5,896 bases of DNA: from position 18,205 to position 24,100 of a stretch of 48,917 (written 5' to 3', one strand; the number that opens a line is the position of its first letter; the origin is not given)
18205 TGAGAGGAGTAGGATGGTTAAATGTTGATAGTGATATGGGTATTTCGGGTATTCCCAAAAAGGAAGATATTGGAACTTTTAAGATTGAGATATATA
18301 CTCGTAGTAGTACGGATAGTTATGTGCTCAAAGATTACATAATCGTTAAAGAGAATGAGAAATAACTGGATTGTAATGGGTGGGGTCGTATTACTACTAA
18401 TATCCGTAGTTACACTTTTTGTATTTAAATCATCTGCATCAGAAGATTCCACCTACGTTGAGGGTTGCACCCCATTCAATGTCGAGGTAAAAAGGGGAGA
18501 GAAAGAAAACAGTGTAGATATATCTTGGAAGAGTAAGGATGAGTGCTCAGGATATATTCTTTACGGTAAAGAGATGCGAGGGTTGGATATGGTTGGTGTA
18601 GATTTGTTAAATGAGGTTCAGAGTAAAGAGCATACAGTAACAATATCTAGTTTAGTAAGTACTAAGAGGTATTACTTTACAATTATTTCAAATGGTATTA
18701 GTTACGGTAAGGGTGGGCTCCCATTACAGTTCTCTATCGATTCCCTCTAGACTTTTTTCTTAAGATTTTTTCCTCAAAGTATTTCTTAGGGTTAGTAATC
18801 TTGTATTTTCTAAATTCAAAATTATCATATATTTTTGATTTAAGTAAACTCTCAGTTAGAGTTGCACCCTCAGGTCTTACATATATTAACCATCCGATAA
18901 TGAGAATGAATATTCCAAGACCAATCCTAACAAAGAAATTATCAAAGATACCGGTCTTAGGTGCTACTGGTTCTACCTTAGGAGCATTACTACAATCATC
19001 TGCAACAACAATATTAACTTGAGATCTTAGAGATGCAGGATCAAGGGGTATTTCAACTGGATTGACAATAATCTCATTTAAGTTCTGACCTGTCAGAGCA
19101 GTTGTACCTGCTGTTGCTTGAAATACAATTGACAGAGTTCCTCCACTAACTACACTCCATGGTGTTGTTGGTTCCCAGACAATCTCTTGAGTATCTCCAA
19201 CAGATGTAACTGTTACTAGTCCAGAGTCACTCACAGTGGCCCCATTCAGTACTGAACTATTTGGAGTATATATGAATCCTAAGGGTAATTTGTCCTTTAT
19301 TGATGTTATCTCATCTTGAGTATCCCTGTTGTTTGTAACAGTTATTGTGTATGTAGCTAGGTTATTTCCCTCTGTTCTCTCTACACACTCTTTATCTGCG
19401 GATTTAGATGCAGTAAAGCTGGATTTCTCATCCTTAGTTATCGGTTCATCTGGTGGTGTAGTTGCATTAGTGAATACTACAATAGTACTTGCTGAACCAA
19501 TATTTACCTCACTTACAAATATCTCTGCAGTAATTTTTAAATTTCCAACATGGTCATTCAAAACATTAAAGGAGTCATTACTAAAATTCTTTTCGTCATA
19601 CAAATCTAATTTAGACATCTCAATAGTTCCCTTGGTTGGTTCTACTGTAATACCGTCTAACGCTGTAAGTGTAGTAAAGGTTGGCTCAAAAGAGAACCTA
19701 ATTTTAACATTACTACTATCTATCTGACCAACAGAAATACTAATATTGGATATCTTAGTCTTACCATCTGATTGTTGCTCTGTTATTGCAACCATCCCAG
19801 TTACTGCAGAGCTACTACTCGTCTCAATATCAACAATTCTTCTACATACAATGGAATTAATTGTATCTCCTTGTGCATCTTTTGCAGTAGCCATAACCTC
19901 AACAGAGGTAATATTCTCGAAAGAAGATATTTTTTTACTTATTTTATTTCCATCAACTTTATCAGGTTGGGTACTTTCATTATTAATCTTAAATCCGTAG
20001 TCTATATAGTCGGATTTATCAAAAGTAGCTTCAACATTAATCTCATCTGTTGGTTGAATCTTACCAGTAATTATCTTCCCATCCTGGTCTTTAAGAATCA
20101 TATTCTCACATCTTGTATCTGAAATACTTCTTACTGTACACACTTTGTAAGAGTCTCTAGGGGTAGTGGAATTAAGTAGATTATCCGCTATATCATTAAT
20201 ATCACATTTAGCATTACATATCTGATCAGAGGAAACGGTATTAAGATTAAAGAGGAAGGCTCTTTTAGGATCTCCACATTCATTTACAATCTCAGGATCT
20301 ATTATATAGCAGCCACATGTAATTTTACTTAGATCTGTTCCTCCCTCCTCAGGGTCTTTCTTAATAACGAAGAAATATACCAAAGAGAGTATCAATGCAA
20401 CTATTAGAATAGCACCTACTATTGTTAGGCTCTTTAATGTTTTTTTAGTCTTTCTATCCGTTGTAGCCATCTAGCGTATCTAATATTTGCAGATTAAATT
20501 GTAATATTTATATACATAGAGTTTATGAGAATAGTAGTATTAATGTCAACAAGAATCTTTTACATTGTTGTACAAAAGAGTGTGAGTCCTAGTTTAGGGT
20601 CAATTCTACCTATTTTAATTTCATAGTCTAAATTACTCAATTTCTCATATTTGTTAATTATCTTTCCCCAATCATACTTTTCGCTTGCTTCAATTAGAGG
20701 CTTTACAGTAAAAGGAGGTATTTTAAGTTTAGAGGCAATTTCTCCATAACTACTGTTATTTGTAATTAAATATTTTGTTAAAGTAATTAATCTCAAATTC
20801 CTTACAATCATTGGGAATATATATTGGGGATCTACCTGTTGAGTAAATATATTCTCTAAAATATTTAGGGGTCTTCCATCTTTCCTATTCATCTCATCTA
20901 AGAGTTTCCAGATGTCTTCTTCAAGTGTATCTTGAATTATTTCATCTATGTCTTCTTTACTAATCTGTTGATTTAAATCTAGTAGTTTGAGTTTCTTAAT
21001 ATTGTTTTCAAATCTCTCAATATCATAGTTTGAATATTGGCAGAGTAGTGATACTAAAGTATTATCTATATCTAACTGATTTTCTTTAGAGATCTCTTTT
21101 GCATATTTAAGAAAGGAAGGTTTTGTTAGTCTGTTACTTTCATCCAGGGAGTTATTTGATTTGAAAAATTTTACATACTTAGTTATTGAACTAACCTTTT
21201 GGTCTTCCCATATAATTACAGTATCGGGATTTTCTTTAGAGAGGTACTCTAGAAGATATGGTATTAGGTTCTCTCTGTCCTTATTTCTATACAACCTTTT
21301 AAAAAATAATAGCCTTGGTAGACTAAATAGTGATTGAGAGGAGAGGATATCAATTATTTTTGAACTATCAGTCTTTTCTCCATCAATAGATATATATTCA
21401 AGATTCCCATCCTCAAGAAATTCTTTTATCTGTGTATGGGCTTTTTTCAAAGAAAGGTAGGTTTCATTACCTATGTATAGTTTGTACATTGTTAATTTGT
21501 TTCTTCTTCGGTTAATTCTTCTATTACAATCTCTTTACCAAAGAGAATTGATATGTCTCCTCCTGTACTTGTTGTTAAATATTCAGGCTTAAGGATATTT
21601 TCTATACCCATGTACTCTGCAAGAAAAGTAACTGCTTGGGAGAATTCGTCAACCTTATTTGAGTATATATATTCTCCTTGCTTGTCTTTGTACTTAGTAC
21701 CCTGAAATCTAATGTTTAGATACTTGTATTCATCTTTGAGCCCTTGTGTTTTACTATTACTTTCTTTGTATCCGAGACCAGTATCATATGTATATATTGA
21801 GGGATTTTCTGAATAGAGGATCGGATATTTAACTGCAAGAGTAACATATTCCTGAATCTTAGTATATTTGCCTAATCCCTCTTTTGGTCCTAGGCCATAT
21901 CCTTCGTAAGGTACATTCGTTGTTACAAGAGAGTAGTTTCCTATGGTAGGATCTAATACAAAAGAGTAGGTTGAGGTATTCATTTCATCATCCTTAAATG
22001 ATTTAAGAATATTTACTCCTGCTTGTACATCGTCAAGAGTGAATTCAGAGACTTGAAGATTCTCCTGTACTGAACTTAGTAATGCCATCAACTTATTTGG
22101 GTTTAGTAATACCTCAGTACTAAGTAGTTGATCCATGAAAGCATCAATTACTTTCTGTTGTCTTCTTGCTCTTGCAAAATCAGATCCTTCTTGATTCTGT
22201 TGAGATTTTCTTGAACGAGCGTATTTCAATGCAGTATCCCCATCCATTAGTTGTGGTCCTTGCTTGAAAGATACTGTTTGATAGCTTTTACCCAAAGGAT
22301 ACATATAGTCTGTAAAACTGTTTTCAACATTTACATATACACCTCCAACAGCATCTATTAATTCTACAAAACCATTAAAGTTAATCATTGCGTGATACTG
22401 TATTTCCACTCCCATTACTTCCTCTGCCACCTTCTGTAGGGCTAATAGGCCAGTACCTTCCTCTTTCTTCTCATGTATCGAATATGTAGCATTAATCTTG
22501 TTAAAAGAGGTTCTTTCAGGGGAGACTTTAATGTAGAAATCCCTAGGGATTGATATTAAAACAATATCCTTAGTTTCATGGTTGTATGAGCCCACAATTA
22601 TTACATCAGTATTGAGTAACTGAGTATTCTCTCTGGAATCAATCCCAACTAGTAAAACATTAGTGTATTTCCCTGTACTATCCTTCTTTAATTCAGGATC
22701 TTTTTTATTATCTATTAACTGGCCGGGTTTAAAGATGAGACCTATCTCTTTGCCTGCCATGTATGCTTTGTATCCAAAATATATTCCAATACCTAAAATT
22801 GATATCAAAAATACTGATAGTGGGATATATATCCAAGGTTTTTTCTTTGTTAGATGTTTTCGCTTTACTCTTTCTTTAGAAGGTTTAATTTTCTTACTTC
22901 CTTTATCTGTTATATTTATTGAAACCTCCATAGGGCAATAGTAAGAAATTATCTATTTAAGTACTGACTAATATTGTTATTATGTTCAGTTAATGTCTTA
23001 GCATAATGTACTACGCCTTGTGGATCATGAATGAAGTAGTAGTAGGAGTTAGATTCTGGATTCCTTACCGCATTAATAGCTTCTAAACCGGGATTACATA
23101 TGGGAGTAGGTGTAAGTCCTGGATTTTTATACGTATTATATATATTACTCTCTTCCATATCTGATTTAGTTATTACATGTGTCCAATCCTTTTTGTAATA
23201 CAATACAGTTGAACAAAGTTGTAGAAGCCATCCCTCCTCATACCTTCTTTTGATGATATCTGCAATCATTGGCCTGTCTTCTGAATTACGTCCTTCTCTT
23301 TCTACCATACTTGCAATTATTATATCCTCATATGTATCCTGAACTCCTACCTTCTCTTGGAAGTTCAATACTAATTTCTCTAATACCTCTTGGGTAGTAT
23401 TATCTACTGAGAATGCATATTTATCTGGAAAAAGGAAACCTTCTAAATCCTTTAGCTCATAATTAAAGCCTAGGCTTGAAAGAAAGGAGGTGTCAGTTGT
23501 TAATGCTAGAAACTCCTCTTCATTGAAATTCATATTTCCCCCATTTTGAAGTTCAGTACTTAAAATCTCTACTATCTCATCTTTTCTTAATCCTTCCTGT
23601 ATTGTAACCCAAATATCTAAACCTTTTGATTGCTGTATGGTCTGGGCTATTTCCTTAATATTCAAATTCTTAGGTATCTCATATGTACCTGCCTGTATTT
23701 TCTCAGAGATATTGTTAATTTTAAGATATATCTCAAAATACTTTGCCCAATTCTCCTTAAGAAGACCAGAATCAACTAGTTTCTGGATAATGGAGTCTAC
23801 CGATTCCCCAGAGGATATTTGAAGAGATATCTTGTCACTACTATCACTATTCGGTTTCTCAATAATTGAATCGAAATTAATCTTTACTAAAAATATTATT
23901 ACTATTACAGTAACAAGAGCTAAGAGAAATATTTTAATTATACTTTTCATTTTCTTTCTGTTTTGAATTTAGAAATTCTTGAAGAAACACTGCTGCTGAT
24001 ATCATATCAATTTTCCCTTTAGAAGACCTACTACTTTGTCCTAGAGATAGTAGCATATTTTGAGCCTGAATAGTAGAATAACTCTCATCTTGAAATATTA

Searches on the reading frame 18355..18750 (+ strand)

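Call 6: search_protein_families(library=pfam, proteins=[window:18355-18750:+], max_evalue=0.1)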
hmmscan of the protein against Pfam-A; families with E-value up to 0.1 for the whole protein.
window:18355-18750:+ (131 aa): 3 families
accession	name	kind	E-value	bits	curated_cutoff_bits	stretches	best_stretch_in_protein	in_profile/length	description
PF00041.27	fn3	-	2.1e-05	25.1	25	1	40-124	3-81/84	Fibronectin type III domain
PF16656.11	Pur_ac_phosph_N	-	3.2e-05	24.8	30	1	40-114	1-82/93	Purple acid Phosphatase, N-terminal domain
PF19606.4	DUF6111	-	0.093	13.5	24.1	0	5-36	43-73/87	Family of unknown function (DUF6111)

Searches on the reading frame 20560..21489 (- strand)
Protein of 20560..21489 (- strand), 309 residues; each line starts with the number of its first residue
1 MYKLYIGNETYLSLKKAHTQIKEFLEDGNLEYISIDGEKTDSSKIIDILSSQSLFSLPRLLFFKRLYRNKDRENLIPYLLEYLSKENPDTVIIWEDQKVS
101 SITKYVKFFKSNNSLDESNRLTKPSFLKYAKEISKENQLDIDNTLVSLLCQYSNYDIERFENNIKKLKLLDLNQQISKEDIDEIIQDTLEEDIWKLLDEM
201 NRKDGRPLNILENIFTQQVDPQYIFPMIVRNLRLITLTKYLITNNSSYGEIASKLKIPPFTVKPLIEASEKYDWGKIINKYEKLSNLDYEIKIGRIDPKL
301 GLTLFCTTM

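Call 7: search_protein_families(library=pfam, proteins=[window:20560-21489:-], max_evalue=0.001)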
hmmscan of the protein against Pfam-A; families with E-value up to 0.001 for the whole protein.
window:20560-21489:- (309 aa): 2 families
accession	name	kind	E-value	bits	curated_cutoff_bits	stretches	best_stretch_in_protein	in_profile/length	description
PF21694.2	DNA_pol3_delta_C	-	5.5e-21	75.2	27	1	190-307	1-119/121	DNA polymerase III delta subunit, C-terminal domain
PF06144.19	DNA_pol3_delta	-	5.3e-08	33.3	21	1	4-113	2-118/124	DNA polymerase III, delta subunit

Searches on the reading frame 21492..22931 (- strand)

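Call 8: search_protein_families(library=pfam, proteins=[window:21492-22931:-], max_evalue=0.001)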
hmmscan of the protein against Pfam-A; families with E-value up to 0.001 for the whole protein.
window:21492-22931:- (479 aa): 1 family
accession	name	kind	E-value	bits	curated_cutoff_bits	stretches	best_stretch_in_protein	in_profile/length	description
PF03816.19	LytR_cpsA_psr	-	1.7e-36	126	24.6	1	107-269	1-148/150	LytR_cpsA_psr family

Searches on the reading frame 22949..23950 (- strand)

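Call 8: search_protein_families(library=pfam, proteins=[window:22949-23950:-], max_evalue=0.001)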
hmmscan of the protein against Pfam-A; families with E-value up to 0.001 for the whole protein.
window:22949-23950:- (333 aa): 1 family
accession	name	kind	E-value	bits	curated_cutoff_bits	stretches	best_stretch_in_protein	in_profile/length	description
PF02618.21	YceG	-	4.2e-70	236.8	32.4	1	44-328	2-274/275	YceG-like family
